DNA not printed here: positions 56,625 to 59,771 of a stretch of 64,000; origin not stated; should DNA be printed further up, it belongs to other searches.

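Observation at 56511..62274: Uncharacterised, translationally coupled operon: giant MPE-motif protein + RimK-type ATP-grasp + PPP-type phosphatase + PP2C-type phosphatase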

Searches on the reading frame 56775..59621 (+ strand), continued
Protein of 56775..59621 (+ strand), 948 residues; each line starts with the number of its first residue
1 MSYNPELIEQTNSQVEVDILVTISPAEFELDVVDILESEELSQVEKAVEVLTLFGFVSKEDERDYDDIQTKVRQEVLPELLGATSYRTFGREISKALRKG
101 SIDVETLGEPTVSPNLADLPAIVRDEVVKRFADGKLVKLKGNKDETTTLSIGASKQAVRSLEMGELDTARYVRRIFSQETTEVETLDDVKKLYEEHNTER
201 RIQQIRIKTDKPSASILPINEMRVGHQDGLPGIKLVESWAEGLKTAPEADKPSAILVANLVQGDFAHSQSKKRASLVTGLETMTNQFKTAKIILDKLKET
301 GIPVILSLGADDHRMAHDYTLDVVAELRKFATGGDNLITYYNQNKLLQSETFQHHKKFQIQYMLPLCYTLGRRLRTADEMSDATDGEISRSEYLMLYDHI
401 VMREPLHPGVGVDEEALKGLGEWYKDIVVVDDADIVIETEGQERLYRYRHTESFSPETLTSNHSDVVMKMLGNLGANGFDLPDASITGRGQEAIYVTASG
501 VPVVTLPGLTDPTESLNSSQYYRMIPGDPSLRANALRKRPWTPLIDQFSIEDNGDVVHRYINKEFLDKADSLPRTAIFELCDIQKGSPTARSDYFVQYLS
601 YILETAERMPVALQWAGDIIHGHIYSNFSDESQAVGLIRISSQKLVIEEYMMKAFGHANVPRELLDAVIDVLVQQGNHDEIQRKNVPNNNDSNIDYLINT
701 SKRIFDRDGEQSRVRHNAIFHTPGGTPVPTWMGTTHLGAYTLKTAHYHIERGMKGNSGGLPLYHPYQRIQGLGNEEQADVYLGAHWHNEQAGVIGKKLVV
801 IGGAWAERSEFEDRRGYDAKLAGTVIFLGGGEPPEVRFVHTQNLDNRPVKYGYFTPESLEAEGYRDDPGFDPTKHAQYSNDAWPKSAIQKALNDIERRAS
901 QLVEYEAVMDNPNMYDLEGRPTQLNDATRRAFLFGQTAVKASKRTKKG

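Call 29: search_solved_structures(query=A2, max_evalue=1, show_alignments=2)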
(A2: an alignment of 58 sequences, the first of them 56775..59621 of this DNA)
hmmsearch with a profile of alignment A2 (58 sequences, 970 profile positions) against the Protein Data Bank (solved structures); distinct sequences matched with E-value up to 1: 10.
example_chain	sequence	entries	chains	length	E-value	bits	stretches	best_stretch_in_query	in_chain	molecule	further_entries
6knb_A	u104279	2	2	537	3.3e-05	25.2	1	632-739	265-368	DNA polymerase II small subunit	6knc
7xup_A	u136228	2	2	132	0.06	14.4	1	145-237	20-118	Transcriptional regulator, PadR-like family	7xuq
8zf1_A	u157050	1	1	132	0.094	13.8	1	145-237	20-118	Transcriptional regulator, PadR-like family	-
9dt9_A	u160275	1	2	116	0.16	13.1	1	54-148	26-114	231_C2_TrkA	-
9wi9_A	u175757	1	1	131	0.28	12.2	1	146-237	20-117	Transcriptional regulator, PadR-like family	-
9h88_A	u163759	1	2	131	0.32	12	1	140-237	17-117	Transcriptional regulator, PadR-like family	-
4o24_A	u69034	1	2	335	0.35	11.9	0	636-687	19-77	Exonuclease, putative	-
2q8u_A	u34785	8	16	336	0.35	11.9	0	636-687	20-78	Exonuclease, putative | Nuclease SbcCD subunit D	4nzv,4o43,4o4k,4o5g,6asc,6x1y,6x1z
3qg5_C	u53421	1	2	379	0.48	11.4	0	637-687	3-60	Mre11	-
5k1y_C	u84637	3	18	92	0.56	11.2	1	150-216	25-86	AspA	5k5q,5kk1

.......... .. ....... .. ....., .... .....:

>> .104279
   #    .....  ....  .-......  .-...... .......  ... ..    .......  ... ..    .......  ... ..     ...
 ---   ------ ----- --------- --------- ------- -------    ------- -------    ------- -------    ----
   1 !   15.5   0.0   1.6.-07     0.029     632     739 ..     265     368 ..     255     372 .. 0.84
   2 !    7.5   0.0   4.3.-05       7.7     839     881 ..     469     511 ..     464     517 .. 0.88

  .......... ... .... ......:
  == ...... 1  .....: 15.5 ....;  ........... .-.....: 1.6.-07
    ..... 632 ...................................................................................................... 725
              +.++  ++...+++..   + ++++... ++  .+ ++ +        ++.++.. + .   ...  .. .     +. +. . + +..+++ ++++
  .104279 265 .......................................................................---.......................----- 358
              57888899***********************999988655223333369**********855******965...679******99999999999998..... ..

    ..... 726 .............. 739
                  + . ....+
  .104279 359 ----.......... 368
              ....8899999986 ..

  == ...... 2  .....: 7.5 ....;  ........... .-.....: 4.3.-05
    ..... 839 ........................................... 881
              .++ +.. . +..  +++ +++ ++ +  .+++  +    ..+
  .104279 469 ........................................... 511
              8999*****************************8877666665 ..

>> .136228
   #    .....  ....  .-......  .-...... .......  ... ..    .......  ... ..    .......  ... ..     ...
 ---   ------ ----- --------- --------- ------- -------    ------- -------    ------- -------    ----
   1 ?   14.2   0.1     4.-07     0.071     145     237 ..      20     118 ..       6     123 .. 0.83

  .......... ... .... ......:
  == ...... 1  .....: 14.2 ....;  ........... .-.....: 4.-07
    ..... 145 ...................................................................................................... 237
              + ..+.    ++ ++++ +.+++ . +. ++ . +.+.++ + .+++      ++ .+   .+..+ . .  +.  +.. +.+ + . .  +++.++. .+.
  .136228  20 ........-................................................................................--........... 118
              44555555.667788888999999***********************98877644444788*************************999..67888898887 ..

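Call 31: search_dna_similar(query=window:56775-59621:+, collection=phages, mode=protein, max_evalue=0.001, max_rows=30)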
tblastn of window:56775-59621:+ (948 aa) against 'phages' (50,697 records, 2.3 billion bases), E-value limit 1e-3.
No match.

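Call 32: predict_structure(alignment_id=A1)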
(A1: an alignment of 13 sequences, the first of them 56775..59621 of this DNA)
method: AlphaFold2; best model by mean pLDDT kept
length: 948 residues; sequences in the alignment: 13
mean_pLDDT: 75.0   pTM: 0.69
mean pLDDT of the five models: 75.0, 73.9, 71.5, 70.9, 61.3
residues with pLDDT >= 90: 210; 70-90: 425; 50-70: 188; < 50: 125
segments of 3 or more residues with pLDDT < 50: 1-19, 455-463, 490-493, 497-505, 526-541, 623-635, 679-685, 723-727, 749-760, 809-817, 904-914, 946-948
pLDDT, mean of each block of 10 residues (from residue 1): 29 38 85 87 90 88 86 85 83 86 88 89 90 85 79 78 69 60 78 79 88 87 77 85 88 89 63 68 86 93 89 84 74 54 64 86 92 89 79 89 84 87 91 88 82 50 54 64 66 48 49 69 52 40 72 87 85 94 70 90 95 79 45 53 85 94 93 70 50 78 91 79 53 86 71 40 58 63 70 77 64 49 90 91 88 94 93 81 90 87 43 50 55 68 51
secondary structure, 60 per line:
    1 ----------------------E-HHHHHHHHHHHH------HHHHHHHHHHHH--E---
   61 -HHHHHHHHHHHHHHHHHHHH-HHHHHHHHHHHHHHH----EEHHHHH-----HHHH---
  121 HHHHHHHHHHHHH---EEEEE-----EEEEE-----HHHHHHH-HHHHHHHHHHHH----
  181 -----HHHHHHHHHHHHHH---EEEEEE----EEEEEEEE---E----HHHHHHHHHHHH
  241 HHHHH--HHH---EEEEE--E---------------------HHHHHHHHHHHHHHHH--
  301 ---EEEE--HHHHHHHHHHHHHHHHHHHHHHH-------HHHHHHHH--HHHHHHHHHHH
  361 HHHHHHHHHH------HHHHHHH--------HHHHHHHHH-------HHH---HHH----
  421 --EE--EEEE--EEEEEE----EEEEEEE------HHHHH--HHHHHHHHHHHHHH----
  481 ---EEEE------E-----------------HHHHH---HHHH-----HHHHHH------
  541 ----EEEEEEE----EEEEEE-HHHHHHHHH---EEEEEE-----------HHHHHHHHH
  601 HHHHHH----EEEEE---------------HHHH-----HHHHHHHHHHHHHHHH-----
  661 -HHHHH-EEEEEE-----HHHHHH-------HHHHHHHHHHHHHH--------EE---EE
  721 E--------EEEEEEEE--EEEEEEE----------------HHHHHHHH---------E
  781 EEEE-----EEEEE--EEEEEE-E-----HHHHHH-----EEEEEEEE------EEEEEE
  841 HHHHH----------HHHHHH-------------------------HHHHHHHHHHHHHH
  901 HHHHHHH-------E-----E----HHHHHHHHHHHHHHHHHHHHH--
elements in order (helices of 4 or more, strands of 3 or more residues): H25-36 H43-54 H62-81 H83-97 H104-108 H114-117 H121-133 E137-141 E147-151 H157-163 H165-176 H186-199 E203-208 E213-220 H229-245 E254-258 H283-298 E304-307 H310-332 H340-347 H350-370 H377-383 H392-400 E427-430 E433-438 E443-449 H456-460 H463-476 E484-487 H512-516 H520-523 H529-534 E545-551 E556-561 H563-571 E575-580 H592-606 E611-615 H631-634 H640-655 H662-666 E668-673 H679-684 H692-705 E719-721 E730-737 E740-746 H763-770 E780-784 E790-794 E797-802 H810-815 E821-828 E835-840 H841-845 H856-861 H887-907 H926-946

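Call 35: search_protein_families(library=phrogs, alignment_id=A3, max_evalue=0.001)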
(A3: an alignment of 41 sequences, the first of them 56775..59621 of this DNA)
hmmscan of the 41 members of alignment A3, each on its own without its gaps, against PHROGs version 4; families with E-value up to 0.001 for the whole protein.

A. member 1, window:56775-59621:+ (948 aa): 1 family
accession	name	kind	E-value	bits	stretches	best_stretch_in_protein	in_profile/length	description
phrog_284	-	DNA, RNA and nucleotide metabolism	1.5e-08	35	1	608-840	177-393/398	exonuclease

B. families by the number of members that match (of 41 scanned): 2 families
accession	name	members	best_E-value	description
phrog_284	-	20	1.2e-10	exonuclease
phrog_7339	-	3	9.6e-07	DNA repair exonuclease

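Call 36: search_protein_families(library=pfam, alignment_id=A3, max_evalue=0.01)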
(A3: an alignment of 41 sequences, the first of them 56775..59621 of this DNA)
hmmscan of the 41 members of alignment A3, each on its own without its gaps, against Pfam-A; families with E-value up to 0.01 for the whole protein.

A. member 1, window:56775-59621:+ (948 aa): 0 families

B. families by the number of members that match (of 41 scanned): 6 families
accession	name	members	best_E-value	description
PF00149.33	Metallophos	11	5e-08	Calcineurin-like phosphoesterase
PF08100.18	Dimerisation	1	0.0011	O-methyltransferase dimerisation domain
PF22848.2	ASD1_dom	1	0.0026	Alpha-L-arabinofuranosidase 1 domain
PF14947.12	HTH_45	1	0.0027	Winged helix-turn-helix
PF23589.2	WH_AprA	1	0.003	AprA winged helix domain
PF12850.12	Metallophos_2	1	0.0047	Calcineurin-like phosphoesterase superfamily domain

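Call 39: find_related_loci(query=A1, collection=genome_contigs, flank=8000)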
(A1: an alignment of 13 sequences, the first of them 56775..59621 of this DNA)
Query A1 (948 aa) in genome_contigs; peptide patterns used: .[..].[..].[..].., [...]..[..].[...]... (x = any residue, [..] = any of these).
108 stretches matched a pattern; 11 encode a relative of the query (tblastn E <= 1e-3); 10 distinct loci.
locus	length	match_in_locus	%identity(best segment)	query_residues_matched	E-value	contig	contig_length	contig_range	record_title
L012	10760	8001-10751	63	22-932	0e+0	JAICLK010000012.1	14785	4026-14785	MAG: Candidatus Saccharibacteria bacterium isolate GZL_HY_2_bin.140 k141_638917_length_14785_cov_15.0733, whole genome s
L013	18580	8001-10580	47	72-932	0e+0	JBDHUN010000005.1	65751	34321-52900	MAG: Candidatus Saccharimonas sp. isolate AS-MESO-3CA.158 NODE_1696_length_65751_cov_8.306605, whole genome shotgun sequ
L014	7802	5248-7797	47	24-867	0e+0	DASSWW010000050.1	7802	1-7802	MAG TPA_asm: Candidatus Saccharimonadales bacterium isolate SMAG_U633 k141_106070, whole genome shotgun sequence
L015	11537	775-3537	43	27-932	0e+0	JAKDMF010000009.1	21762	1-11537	MAG: bacterium isolate 46_S60 46_S60_NODE_194_length_21762_cov_18.329249, whole genome shotgun sequence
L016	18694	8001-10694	43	66-932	0e+0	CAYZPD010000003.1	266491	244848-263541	MAG TPA_asm: uncultured Candidatus Saccharibacteria bacterium isolate SRP292972_co3_105 genome assembly, contig: NODE_60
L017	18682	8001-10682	41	66-932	0e+0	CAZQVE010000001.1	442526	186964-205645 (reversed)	MAG TPA_asm: uncultured Candidatus Saccharibacteria bacterium isolate SRP263527_co2_210 genome assembly, contig: NODE_5_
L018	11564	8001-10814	39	31-931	0e+0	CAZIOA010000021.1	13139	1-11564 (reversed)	MAG TPA_asm: uncultured Candidatus Saccharibacteria bacterium isolate SRP263527_co2_73 genome assembly, contig: NODE_419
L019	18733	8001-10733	47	31-943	0e+0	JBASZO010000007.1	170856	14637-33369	MAG: Candidatus Saccharimonas sp. isolate MFD10499_ilm_asm_bin44 k127_111763, whole genome shotgun sequence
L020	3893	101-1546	31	421-892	3e-53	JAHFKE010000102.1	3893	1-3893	MAG: Candidatus Levyibacteriota bacterium isolate nzgw402 NODE_30427_length_3894_cov_2.982772, whole genome shotgun sequ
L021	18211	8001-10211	25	151-895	7e-25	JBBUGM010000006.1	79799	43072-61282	MAG: Patescibacteria group bacterium isolate H43-bin210_1 H43_bin210_1_000000000006, whole genome shotgun sequence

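Call 42: find_related_loci(query=P0014, collection=viral_contigs, flank=8000)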
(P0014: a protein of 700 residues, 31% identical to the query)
Query P0014 (700 aa) in viral_contigs; peptide patterns used: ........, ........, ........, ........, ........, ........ (x = any residue, [..] = any of these).
2 stretches matched a pattern, but none encodes a relative of the query by tblastn (E <= 1e-3).

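Call 45: find_related_loci(query=A4, collection=viral_contigs, flank=8000)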
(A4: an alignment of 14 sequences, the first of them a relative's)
Query A4 (770 aa) in viral_contigs; peptide patterns used: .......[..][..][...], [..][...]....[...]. (x = any residue, [..] = any of these).
41 stretches matched a pattern, but none encodes a relative of the query by tblastn (E <= 1e-3).

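Call 47: find_related_loci(query=A4, collection=metagenome_contigs, flank=6000)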
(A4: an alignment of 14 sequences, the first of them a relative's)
Query A4 (770 aa) in metagenome_contigs; peptide patterns used: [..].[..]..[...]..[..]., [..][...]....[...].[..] (x = any residue, [..] = any of these).
99 stretches matched a pattern; 30 encode a relative of the query (tblastn E <= 1e-3); 30 distinct loci.
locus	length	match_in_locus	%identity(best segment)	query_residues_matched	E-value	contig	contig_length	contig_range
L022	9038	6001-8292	45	2-762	0e+0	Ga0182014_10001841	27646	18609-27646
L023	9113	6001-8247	44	8-762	0e+0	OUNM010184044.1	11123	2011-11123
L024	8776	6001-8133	44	35-762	0e+0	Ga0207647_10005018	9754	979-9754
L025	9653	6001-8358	40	3-762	0e+0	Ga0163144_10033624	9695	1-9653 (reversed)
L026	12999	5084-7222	35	28-745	1e-137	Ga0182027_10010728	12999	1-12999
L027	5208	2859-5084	34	15-755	2e-126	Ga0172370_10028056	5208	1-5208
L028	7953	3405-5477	31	41-729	2e-108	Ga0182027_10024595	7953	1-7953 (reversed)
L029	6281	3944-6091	32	22-745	1e-106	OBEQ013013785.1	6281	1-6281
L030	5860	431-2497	32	41-733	1e-106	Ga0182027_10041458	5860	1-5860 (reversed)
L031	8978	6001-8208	31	2-745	2e-106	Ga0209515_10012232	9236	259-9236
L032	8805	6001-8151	31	22-745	2e-104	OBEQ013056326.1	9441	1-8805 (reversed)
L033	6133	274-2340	31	41-733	7e-104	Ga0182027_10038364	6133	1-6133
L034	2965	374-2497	31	23-733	2e-106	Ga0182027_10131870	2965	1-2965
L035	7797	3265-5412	30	22-745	2e-98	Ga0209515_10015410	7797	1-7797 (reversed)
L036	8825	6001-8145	31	46-745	9e-97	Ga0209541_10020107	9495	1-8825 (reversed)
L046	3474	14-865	40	468-757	2e-55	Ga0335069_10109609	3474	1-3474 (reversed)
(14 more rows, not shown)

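Call 60: search_protein_families(library=pfam, proteins=[L001:10844-11338:+, L004:7828-8229:+, L004:8296-8925:+, L004:8941-9447:+], max_evalue=0.05)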
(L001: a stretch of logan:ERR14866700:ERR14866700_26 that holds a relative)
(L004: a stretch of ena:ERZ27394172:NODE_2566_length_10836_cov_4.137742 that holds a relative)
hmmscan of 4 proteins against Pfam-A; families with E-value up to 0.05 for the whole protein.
L001:10844-11338:+ (164 aa): 0 families

L004:7828-8229:+ (133 aa): 0 families

L004:8296-8925:+ (209 aa): 0 families

L004:8941-9447:+ (168 aa): 0 families

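Call 95: search_protein_families(library=pfam, proteins=[L046:883-1176:+, L046:1369-1608:+, L022:5583-6020:+, L022:8309-8842:-, L046:1623-2597:+, L022:3748-4683:-, L018:10893-11372:+], max_evalue=0.05)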
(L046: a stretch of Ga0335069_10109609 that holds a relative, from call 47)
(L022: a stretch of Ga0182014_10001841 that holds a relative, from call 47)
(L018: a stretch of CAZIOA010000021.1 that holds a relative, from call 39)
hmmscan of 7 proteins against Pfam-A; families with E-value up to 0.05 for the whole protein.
L046:883-1176:+ (97 aa): 0 families

L046:1369-1608:+ (79 aa): 0 families

L022:5583-6020:+ (145 aa): 0 families

L022:8309-8842:- (177 aa): 1 family
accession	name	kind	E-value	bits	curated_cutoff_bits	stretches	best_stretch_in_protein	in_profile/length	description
PF00293.34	NUDIX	-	9.3e-09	35.8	21.1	1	14-123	9-122/134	NUDIX domain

L046:1623-2597:+ (324 aa): 5 families
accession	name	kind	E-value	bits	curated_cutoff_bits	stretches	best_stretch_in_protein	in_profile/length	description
PF08443.16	RimK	-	2.3e-37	128.9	21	1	103-299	1-186/188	RimK-like ATP-grasp domain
PF18030.7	Rimk_N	-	7.7e-14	52.2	26.4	1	1-100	1-94/94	RimK PreATP-grasp domain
PF02955.21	GSH-S_ATP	-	1.9e-11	44.2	23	1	145-289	31-171/175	Prokaryotic glutathione synthetase, ATP-grasp domain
PF02655.19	ATP-grasp_3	-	1.6e-06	28.7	23.2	1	103-278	1-154/160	ATP-grasp domain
PF14397.11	ATPgrasp_ST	-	0.00041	20.1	31.4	0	100-173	16-87/278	Sugar-transfer associated ATP-grasp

L022:3748-4683:- (311 aa): 9 families
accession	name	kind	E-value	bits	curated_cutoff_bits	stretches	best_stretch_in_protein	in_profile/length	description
PF08443.16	RimK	-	1.1e-35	123.4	21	1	102-296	1-187/188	RimK-like ATP-grasp domain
PF02955.21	GSH-S_ATP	-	2.2e-14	53.7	23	1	145-276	31-162/175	Prokaryotic glutathione synthetase, ATP-grasp domain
PF18030.7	Rimk_N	-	1.2e-12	48.4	26.4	1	1-99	1-94/94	RimK PreATP-grasp domain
PF14397.11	ATPgrasp_ST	-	3.1e-10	40.2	31.4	2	242-282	219-262/278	Sugar-transfer associated ATP-grasp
PF02655.19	ATP-grasp_3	-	1.9e-09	38.2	23.2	1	103-275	2-155/160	ATP-grasp domain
PF07478.18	Dala_Dala_lig_C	-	0.00046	20.2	24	1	161-280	55-179/204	D-ala D-ala ligase C-terminus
PF03133.20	TTL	-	0.0011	18.6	20.1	0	125-190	45-109/292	Tubulin-tyrosine ligase family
PF14398.11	ATPgrasp_YheCD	-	0.0013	18.5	26.8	0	178-239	105-170/255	YheC/D like ATP-grasp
PF02222.28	ATP-grasp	-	0.012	15.8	27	1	112-274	3-160/179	ATP-grasp domain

L018:10893-11372:+ (159 aa): 0 families
